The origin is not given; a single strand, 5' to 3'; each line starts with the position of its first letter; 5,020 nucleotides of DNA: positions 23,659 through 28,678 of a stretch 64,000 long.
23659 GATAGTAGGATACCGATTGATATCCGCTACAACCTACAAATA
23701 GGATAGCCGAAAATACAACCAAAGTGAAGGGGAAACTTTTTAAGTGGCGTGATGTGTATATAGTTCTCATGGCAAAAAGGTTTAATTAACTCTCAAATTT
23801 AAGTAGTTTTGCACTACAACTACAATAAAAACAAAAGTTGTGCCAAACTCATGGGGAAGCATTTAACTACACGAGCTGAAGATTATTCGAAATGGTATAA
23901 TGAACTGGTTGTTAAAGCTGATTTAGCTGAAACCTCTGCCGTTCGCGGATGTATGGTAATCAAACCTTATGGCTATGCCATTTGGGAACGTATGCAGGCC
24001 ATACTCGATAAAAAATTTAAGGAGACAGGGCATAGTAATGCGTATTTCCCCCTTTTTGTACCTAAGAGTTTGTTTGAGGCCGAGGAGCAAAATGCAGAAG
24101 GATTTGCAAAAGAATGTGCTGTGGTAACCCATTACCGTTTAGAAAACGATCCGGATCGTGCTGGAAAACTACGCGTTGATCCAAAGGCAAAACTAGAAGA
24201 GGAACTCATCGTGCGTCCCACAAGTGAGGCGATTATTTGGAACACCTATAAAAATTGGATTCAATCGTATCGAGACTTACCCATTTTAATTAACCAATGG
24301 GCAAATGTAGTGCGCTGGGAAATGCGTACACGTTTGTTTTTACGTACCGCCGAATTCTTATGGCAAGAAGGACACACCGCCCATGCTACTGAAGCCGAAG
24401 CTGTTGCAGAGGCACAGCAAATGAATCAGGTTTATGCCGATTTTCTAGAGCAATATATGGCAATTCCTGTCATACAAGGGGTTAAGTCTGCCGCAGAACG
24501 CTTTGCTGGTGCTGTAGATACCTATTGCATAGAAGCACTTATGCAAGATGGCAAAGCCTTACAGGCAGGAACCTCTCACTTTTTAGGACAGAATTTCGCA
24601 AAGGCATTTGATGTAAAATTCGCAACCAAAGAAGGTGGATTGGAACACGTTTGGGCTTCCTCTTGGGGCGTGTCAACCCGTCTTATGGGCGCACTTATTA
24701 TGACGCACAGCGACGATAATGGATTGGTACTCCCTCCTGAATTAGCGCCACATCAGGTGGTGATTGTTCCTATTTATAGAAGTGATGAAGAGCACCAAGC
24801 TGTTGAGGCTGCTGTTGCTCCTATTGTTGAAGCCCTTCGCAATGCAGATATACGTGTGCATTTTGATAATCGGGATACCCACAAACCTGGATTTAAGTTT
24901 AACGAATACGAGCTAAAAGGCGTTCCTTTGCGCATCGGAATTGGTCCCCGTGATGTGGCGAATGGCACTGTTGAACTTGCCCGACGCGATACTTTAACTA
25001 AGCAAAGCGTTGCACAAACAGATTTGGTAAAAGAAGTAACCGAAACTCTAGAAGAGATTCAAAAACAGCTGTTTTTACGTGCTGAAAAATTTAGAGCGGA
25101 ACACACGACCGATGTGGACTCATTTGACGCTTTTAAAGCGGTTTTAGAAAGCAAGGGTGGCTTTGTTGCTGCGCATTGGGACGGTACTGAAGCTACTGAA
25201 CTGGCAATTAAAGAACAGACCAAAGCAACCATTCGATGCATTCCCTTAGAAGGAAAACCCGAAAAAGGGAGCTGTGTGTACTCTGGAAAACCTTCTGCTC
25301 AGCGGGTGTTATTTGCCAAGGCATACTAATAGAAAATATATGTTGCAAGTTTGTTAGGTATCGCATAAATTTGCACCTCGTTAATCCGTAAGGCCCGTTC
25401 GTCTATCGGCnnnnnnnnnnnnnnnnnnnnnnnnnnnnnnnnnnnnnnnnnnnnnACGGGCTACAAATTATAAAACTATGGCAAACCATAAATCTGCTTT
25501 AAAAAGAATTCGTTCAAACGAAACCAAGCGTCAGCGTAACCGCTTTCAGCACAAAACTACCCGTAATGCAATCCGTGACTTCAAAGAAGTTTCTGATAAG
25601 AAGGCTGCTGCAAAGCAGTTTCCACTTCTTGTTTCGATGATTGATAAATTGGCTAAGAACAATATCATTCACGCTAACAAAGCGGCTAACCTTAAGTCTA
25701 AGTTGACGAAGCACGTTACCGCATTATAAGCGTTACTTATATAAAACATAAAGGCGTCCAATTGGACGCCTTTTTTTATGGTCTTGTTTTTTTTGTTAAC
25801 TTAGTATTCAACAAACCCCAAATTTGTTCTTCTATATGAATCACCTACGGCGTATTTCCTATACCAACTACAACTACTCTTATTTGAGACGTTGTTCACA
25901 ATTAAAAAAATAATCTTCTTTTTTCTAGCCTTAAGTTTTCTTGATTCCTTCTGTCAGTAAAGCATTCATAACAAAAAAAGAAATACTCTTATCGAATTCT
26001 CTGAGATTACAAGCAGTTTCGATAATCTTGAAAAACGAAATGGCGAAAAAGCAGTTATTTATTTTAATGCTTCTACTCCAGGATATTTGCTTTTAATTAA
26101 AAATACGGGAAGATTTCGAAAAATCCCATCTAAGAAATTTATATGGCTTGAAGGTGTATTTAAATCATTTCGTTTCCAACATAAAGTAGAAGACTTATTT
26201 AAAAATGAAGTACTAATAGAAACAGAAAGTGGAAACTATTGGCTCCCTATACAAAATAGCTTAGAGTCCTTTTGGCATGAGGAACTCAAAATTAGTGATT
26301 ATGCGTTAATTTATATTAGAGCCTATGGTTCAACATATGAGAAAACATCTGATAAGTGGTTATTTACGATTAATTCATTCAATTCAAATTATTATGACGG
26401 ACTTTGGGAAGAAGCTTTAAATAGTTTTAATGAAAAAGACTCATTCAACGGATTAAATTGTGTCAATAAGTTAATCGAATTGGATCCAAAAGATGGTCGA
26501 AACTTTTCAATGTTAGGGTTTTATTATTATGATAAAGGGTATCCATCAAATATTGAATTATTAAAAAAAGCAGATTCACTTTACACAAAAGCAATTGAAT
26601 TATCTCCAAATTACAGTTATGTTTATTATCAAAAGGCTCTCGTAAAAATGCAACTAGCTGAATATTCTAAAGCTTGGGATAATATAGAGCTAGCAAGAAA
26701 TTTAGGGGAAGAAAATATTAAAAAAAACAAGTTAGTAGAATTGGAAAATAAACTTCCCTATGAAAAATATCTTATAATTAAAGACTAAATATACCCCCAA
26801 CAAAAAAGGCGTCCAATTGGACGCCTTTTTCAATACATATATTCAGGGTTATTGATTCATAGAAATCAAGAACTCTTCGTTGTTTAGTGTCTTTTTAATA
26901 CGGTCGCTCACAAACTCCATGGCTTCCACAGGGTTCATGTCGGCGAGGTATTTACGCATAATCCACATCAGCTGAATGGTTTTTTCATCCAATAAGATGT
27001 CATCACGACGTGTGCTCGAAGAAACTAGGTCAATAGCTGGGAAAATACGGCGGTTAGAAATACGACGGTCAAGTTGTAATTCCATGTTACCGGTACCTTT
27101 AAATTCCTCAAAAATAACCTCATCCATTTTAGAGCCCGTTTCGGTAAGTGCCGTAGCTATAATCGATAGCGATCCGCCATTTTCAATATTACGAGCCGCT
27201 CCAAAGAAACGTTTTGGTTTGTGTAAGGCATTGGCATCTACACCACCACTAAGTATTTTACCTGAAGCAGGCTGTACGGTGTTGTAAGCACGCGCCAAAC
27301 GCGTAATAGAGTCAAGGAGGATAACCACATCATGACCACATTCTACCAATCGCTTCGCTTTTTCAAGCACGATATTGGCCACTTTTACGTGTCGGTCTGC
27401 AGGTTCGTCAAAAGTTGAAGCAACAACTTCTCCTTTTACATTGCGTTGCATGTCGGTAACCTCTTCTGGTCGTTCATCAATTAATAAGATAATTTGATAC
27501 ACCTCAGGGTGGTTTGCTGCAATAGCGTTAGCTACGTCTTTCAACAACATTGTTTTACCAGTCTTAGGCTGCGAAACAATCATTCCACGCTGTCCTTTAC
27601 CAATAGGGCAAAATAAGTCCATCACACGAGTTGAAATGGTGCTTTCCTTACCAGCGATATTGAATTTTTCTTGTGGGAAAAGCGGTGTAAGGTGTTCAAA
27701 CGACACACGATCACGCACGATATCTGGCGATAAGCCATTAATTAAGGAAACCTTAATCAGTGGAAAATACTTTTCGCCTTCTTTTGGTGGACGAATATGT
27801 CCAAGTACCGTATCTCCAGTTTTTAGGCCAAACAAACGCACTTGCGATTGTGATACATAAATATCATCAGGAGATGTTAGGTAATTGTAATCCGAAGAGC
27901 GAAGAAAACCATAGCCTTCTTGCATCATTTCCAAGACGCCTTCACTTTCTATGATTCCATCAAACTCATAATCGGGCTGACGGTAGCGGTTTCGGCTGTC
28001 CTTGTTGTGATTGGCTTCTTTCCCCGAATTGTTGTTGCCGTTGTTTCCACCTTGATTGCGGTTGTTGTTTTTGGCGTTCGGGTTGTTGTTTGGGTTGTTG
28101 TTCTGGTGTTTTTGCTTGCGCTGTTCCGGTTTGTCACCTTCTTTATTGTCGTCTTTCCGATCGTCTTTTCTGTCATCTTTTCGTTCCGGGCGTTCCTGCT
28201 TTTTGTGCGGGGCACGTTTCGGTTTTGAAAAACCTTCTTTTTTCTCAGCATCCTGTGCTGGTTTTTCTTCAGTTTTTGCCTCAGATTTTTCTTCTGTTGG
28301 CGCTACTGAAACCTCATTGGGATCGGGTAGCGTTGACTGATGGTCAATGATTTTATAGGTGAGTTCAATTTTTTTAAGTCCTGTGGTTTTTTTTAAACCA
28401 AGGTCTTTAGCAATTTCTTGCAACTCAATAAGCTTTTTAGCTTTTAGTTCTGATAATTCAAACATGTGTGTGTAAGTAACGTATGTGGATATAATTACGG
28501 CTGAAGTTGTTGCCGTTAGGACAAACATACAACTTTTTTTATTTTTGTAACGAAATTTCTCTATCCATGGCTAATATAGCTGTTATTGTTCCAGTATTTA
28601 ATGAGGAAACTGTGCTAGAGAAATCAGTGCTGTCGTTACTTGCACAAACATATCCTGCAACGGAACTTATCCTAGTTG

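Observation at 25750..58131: Recurring architecture: three integrase-less single-gene cassettes inserted at the 3' termini of convergent resident genes with 26-52-bp duplications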

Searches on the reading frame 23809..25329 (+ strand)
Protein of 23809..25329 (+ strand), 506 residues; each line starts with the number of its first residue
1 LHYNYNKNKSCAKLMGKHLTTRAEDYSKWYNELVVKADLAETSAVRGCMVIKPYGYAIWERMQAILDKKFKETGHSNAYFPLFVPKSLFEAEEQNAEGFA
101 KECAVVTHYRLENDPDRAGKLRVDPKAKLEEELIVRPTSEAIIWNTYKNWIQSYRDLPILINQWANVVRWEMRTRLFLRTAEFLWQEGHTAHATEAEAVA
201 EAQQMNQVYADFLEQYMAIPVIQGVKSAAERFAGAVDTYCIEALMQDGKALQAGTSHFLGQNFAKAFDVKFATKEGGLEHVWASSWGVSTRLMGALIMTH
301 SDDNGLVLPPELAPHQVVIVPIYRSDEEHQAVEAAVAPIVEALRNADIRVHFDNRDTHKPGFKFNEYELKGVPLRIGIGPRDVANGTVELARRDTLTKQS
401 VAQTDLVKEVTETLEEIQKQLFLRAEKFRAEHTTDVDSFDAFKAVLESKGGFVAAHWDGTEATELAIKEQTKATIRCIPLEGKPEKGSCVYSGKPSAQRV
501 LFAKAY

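Call 8: search_protein_families(library=pfam, proteins=[window:23809-25329:+])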
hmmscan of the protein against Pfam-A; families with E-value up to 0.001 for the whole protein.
window:23809-25329:+ (506 aa): 3 families
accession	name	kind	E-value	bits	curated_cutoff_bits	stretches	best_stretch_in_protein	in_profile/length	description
PF09180.16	ProRS-C_1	-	2.4e-23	82.5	31.5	1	439-506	1-71/71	Prolyl-tRNA synthetase, C-terminal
PF00587.30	tRNA-synt_2b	-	3.8e-20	73.1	29.3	1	128-297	6-176/179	tRNA synthetase class II core domain (G, H, P, S and T)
PF03129.25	HGTP_anticodon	-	3.1e-19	69.3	21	1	316-412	1-93/94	Anticodon binding domain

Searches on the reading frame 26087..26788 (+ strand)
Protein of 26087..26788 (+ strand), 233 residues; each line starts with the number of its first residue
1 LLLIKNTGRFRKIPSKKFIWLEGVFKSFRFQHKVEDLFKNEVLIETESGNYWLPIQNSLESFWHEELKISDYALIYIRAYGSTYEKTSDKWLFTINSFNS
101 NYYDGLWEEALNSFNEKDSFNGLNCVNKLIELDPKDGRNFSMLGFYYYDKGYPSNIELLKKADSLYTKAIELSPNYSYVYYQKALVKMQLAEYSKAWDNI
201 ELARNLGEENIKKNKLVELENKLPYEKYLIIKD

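Call 8: search_protein_families(library=pfam, proteins=[window:26087-26788:+])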
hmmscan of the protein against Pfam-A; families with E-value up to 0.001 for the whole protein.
window:26087-26788:+ (233 aa): 1 family
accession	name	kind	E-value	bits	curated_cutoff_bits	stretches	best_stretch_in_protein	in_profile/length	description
PF13431.12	TPR_17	-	4.4e-08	33.2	24.4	1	165-196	1-32/34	Tetratricopeptide repeat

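Call 52: find_homologous_proteins(query=window:26087-26788:+)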
Query window:26087-26788:+ (233 aa): 47 proteins with E <= 0.001 among 463 candidates.
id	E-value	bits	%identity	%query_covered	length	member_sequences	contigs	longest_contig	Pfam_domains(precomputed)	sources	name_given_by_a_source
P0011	1.8e-148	510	100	98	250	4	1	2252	PF13431.13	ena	-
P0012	1.0e-117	410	79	100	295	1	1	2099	-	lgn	-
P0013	1.4e-112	393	76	98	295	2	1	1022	PF13431.13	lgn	-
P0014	7.6e-108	377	75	98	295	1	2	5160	PF13431.13,PF07719.24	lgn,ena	-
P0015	2.6e-107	376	72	100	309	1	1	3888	PF13431.13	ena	-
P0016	1.0e-104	367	72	100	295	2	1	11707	PF13431.13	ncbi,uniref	ncbi:hypothetical protein AB8P51_14955 [Muriicola sp. SD30]|uniref:tetratricopeptide repeat protein 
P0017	3.4e-104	365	69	100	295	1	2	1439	PF13431.13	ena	-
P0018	6.3e-102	358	70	98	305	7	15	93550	PF13431.13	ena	-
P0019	4.6e-95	336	66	100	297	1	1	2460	PF13431.13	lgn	-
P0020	1.4e-94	334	65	98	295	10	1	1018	PF13431.13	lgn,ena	-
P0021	5.5e-94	332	66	100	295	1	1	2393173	PF13431.13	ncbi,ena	-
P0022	3.9e-90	319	64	99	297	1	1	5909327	PF13431.13,PF13414.13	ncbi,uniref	ncbi:tetratricopeptide repeat protein [Bernardetia sp. OM2101]|uniref:tetratricopeptide repeat prote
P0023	6.6e-89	315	61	100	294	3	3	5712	PF13431.13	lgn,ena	-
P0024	3.4e-87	310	62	98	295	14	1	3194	-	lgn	-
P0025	3.7e-87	310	62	98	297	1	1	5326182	PF13431.13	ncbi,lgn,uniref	ncbi:hypothetical protein [Bernardetia sp. MNP-M8]|uniref:hypothetical protein n=1 Tax=Bernardetia s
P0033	4.3e-78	280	57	98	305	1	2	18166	PF13431.13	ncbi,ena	-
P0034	1.2e-77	279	57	100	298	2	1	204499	PF13431.13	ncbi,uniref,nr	ncbi:hypothetical protein [Flavicella sediminum]|uniref:hypothetical protein n=1 Tax=Flavicella sedi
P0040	1.3e-72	262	53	100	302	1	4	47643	PF13431.13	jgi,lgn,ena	-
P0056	3.4e-8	51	33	48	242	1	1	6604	PF13431.13,PF23914.2,PF13414.13,PF13176.13,PF13428.13,PF13374.13,PF14559.13,PF25575.1,PF10516.16,PF13371.13,PF00515.35,PF13424.13,PF21033.5,PF13432.13,PF13181.13,PF01239.29,PF07719.24,PF13174.13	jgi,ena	-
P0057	1.6e-4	39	40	30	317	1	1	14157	PF13431.13,PF23914.2,PF13414.13,PF13428.13,PF13374.13,PF14559.13,PF10516.16,PF13371.13,PF00515.35,PF13424.13,PF21033.5,PF13432.13,PF13181.13,PF01239.29,PF07719.24,PF13174.13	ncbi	-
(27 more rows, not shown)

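Call 54: find_encoding_contigs(protein=P0018, flank=4000, max_places=6)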
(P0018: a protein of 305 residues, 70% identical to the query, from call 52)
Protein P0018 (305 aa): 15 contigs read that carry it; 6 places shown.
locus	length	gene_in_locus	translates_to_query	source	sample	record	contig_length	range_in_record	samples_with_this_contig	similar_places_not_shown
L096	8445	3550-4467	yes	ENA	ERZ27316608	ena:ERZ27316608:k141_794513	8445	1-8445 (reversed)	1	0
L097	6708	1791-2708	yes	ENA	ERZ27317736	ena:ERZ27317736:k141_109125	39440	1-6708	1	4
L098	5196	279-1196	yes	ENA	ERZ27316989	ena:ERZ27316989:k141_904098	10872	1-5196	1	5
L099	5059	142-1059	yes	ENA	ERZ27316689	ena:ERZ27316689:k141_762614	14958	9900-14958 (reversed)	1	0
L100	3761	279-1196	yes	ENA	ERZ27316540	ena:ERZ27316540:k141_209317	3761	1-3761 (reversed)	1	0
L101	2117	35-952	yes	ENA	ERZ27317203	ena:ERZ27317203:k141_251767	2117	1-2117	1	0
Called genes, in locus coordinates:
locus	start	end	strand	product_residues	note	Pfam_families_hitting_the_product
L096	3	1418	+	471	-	?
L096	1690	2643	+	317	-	PF00005:ABC_tran, PF02463:SMC_N (faint)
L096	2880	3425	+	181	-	-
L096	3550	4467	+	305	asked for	PF13431:TPR_17 (faint)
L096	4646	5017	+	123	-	PF01527:HTH_Tnp_1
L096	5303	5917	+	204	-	-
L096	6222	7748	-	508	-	PF00512:HisKA, PF02518:HATPase_c, PF00072:Response_reg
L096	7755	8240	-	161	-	PF00025:Arf, PF00071:Ras, PF01926:MMR_HSR1 (weak), PF04670:Gtr1_RagA, PF08477:Roc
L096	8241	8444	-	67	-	?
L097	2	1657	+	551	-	?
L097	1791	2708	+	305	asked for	PF13431:TPR_17 (faint)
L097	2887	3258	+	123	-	PF01527:HTH_Tnp_1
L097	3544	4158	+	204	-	-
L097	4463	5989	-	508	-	PF00512:HisKA, PF02518:HATPase_c, PF00072:Response_reg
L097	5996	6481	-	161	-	PF00025:Arf, PF00071:Ras, PF01926:MMR_HSR1 (weak), PF04670:Gtr1_RagA, PF08477:Roc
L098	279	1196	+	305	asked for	PF13431:TPR_17 (faint)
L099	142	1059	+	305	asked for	PF13431:TPR_17 (faint)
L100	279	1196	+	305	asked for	PF13431:TPR_17 (faint)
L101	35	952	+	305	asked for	PF13431:TPR_17 (faint)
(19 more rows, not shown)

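Call 55: find_encoding_contigs(protein=P0016, flank=4000, max_places=3)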
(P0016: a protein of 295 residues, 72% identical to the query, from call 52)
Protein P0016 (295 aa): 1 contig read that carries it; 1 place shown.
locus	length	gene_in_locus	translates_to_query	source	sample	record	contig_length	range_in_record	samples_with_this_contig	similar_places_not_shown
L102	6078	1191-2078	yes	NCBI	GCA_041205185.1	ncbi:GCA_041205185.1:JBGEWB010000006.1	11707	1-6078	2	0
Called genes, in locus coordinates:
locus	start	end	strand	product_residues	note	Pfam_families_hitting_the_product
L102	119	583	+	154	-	PF00903:Glyoxalase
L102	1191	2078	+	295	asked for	PF13431:TPR_17 (faint)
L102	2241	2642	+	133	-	-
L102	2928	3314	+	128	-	-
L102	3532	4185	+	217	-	-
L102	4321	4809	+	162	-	-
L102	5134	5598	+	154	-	-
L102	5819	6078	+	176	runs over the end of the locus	-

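Call 80: find_related_loci(query=P0012, collection=viral_contigs, flank=5000)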
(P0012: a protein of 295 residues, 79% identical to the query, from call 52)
Query P0012 (295 aa) in viral_contigs; peptide patterns used: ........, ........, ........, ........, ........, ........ (x = any residue, [..] = any of these).
17 stretches matched a pattern, but none encodes a relative of the query by tblastn (E <= 1e-3).

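Call 96: find_encoding_contigs(protein=P0012, flank=3000, max_places=4)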
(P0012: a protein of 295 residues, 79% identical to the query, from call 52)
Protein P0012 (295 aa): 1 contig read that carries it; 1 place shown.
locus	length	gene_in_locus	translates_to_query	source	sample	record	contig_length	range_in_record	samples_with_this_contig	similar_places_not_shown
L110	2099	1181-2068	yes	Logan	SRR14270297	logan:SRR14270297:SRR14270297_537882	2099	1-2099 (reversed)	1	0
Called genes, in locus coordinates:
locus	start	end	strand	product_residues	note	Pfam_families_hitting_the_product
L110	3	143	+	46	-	?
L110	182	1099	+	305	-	PF19777:DUF6263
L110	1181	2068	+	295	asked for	-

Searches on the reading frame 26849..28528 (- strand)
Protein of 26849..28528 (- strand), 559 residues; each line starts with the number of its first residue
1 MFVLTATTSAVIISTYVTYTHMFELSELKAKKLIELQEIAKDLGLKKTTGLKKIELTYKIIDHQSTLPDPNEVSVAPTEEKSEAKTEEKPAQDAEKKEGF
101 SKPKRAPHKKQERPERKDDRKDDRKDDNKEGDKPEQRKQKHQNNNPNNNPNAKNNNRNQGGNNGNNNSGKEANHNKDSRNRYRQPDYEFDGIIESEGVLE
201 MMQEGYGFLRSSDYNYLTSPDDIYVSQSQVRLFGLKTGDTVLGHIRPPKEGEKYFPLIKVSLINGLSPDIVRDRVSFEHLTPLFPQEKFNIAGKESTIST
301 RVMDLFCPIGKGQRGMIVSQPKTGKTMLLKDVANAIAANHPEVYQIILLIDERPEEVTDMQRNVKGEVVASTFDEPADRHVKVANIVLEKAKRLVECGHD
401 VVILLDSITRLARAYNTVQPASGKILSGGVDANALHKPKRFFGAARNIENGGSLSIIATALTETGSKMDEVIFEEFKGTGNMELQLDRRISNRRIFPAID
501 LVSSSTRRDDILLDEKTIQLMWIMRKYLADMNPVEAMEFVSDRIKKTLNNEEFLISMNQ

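Call 8: search_protein_families(library=pfam, proteins=[window:26849-28528:-])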
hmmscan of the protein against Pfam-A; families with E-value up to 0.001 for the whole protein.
window:26849-28528:- (559 aa): 3 families
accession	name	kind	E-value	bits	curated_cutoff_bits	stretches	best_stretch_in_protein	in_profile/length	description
PF07497.18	Rho_RNA_bind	-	2.5e-32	110.9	27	1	196-269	2-73/73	Rho termination factor, RNA-binding domain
PF00006.31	ATP-synt_ab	-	4.4e-27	95.5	29.5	1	300-505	2-212/213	ATP synthase alpha/beta family, nucleotide-binding domain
PF07498.18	Rho_N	-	9.5e-08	32.3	24.9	1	27-65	1-39/43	Rho termination factor, N-terminal domain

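Call 11: find_encoding_contigs(protein=window:26849-28528:-, flank=6000, max_places=10)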
Protein window:26849-28528:- (559 aa): 7 contigs read that carry it; 4 places shown.
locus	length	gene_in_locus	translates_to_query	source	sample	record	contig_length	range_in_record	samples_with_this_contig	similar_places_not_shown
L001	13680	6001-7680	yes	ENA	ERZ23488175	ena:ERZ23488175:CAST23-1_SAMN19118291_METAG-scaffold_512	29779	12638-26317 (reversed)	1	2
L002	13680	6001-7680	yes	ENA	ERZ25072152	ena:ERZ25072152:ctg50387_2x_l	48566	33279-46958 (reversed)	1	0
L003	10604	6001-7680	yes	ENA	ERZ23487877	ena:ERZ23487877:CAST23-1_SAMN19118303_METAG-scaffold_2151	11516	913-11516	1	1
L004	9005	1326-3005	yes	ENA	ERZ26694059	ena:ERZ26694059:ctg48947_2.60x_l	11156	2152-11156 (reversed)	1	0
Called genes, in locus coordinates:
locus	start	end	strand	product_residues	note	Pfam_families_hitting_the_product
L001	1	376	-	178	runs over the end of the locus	PF07659:DUF1599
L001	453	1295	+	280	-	PF00809:Pterin_bind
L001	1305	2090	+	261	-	PF19293:CdaA_N, PF02457:DAC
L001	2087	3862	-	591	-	PF00664:ABC_membrane, PF00005:ABC_tran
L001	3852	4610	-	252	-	PF01416:PseudoU_synth_1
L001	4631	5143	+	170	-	PF12850:Metallophos_2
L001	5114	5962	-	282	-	PF00535:Glycos_transf_2, PF13506:Glyco_transf_21 (weak), PF13641:Glyco_tranf_2_3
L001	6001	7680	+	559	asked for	-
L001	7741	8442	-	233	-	PF13431:TPR_17 (faint)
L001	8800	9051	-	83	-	PF01649:Ribosomal_S20p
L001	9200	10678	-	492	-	PF00587:tRNA-synt_2b, PF03129:HGTP_anticodon, PF09180:ProRS-C_1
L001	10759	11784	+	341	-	-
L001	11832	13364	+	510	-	-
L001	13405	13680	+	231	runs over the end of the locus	PF01227:GTP_cyclohydroI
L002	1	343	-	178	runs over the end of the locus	PF07659:DUF1599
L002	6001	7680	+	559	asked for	-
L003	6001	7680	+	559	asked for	-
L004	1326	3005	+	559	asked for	-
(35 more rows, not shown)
